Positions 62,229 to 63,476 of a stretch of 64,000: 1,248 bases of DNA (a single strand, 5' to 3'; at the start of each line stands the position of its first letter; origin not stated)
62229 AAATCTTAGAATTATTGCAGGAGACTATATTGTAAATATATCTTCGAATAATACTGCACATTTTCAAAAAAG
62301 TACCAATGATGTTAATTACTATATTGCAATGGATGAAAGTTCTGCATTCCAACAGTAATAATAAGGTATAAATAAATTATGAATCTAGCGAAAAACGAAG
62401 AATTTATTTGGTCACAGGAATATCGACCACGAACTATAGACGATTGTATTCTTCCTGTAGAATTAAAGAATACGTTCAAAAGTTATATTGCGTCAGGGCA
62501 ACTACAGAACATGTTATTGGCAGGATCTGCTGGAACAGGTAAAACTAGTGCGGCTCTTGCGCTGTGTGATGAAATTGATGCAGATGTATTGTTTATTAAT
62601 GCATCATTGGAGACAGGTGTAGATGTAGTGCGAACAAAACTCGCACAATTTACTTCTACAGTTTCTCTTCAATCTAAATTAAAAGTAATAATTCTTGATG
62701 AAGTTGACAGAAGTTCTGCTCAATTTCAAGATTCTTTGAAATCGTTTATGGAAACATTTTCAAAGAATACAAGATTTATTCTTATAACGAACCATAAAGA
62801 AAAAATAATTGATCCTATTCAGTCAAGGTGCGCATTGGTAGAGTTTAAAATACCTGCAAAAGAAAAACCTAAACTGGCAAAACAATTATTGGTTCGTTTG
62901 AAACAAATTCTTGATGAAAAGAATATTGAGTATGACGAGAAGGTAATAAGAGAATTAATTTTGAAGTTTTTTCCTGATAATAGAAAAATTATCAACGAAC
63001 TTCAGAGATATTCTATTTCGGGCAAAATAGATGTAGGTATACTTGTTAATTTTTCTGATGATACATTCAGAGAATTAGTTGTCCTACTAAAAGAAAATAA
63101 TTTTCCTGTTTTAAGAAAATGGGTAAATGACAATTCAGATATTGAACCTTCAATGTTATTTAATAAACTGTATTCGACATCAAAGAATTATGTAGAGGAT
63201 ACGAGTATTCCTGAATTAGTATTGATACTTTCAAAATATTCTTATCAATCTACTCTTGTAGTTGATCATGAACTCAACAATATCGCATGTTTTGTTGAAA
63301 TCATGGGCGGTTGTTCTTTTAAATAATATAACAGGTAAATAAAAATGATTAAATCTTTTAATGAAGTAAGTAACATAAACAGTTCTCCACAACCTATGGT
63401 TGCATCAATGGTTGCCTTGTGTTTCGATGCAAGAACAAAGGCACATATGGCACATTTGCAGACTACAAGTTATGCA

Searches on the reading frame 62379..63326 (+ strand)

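Call 12: search_protein_families(library=pfam, max_evalue=0.001, proteins=[window:62379-63326:+])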
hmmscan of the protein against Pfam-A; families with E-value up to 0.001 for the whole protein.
window:62379-63326:+ (315 aa): 10 families
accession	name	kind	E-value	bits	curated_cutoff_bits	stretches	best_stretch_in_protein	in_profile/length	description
PF21328.3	Gp44_lid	-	1e-16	61.3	27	1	163-222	2-62/63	Sliding-clamp-loader large subunit, AAA+ ATPase lid domain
PF00004.35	AAA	-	4.2e-16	60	21.2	1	45-153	1-125/131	ATPase family associated with various cellular activities (AAA)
PF13177.12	DNA_pol3_delta2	-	4.1e-12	46.8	27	1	78-157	80-158/161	DNA polymerase III, delta subunit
PF13401.12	AAA_22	-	2.6e-07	31.5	27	0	44-137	7-122/130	AAA domain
PF13191.12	AAA_16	-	2.6e-06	28.5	32.6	1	36-178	18-124/167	AAA ATPase domain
PF00270.35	DEAD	-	9.8e-06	25.8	26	0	95-137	113-157/167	DEAD/DEAH box helicase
PF05496.18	RuvB_N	-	0.00021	21.5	27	1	16-128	2-112/159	Holliday junction DNA helicase RuvB P-loop domain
PF13173.12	AAA_14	-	0.00022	21.7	27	1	45-137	5-97/129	AAA domain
PF07728.20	AAA_5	-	0.00036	21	22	0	44-125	1-91/139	AAA domain (dynein-related subfamily)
PF25199.1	nSTAND_NTPase5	-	0.00036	20.8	34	1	35-140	34-135/145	Novel STAND NTPase 5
